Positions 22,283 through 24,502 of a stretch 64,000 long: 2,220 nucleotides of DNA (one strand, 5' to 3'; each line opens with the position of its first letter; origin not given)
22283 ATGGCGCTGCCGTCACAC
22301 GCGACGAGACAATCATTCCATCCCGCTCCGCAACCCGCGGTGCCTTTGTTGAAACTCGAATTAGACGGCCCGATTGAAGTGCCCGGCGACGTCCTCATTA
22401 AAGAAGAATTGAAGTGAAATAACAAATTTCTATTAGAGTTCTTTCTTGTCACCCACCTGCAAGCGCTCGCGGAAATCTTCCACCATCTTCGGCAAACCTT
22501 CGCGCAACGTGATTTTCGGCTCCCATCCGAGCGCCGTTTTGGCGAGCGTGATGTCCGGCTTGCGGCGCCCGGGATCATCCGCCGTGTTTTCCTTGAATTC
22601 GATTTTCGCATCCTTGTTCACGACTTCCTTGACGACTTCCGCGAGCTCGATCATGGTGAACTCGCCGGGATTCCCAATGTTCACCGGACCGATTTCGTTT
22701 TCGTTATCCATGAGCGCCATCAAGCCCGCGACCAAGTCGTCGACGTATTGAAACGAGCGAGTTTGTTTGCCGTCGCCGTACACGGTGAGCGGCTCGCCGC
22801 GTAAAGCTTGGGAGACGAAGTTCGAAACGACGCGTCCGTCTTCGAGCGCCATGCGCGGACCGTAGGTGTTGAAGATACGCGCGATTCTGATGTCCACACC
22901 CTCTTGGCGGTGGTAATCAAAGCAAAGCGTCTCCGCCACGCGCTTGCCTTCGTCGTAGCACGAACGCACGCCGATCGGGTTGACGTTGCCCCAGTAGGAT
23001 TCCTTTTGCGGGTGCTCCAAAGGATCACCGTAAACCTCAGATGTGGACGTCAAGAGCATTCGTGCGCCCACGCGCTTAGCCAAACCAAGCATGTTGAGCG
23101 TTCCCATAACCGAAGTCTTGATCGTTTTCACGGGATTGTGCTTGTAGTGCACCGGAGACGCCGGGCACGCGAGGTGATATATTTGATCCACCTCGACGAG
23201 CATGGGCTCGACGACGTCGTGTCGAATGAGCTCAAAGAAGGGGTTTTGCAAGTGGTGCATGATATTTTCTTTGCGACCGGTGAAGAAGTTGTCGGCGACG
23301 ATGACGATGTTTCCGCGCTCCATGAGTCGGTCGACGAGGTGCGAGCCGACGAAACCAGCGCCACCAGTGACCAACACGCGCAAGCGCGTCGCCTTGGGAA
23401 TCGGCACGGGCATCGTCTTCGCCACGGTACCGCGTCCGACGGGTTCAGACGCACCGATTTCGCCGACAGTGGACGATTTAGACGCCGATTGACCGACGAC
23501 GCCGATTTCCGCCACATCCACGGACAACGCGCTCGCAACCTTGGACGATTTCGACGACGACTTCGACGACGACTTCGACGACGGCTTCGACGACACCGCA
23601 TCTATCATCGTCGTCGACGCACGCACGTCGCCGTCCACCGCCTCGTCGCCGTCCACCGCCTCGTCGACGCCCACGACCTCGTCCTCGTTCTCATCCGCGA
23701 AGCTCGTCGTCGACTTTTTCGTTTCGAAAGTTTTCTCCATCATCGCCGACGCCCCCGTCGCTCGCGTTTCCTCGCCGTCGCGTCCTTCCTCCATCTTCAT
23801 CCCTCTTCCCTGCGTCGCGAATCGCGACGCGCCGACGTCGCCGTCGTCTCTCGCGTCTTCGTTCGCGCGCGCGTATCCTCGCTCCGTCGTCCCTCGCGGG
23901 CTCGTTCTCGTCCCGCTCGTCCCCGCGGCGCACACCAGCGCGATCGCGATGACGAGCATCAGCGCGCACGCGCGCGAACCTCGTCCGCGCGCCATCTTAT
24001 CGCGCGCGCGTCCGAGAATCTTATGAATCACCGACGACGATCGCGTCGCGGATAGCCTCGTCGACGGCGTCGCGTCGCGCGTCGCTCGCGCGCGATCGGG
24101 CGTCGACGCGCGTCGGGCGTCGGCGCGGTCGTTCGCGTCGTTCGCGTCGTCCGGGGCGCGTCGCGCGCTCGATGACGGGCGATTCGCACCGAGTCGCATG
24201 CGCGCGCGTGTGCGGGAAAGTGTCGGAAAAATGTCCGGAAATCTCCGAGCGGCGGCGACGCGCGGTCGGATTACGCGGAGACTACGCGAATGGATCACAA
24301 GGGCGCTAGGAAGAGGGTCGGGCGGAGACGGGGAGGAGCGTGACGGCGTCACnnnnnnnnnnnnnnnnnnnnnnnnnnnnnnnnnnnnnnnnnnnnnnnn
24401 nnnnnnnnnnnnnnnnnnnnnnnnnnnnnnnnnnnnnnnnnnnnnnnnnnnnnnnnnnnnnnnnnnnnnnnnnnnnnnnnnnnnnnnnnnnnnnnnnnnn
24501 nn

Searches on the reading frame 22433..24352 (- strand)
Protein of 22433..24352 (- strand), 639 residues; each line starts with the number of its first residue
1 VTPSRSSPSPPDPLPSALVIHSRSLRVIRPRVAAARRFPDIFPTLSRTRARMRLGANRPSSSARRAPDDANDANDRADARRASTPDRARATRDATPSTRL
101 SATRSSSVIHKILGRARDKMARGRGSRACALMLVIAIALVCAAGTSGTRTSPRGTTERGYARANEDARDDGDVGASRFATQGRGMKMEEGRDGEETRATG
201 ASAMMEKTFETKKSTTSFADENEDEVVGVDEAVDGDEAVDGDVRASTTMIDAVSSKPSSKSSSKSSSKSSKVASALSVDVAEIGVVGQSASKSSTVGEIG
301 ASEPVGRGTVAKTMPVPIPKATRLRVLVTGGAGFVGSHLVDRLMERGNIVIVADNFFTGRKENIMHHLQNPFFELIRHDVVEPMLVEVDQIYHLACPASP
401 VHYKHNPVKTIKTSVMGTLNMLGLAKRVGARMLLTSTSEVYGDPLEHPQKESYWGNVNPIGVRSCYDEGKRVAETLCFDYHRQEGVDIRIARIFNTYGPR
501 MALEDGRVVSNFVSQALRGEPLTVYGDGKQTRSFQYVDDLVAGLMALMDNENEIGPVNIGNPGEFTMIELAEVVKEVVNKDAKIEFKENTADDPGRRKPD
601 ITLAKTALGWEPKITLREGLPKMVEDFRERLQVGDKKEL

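Call 26: search_protein_families(library=pfam, proteins=[window:22433-24352:-], max_evalue=0.1)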
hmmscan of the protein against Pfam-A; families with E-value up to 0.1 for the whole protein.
window:22433-24352:- (639 aa): 6 families
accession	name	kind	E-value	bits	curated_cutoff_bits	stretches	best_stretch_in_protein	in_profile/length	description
PF16363.11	GDP_Man_Dehyd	-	4.6e-53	181.2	27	1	327-623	1-332/332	GDP-mannose 4,6 dehydratase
PF01370.27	Epimerase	-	1.2e-49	169.3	20.9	1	326-560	1-240/240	NAD dependent epimerase/dehydratase family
PF01073.25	3Beta_HSD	-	3.5e-11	43.1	22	1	327-540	1-221/280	3-beta hydroxysteroid dehydrogenase/isomerase family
PF07993.18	NAD_binding_4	-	8.8e-10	38.6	20.1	1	384-493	85-204/258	Male sterility protein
PF02719.21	Polysacc_synt_2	-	3.3e-08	33.5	20.2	1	326-436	1-127/293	Polysaccharide biosynthesis protein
PF04321.23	RmlD_sub_bind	-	8.2e-08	32.1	27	1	325-584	2-238/287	RmlD substrate binding domain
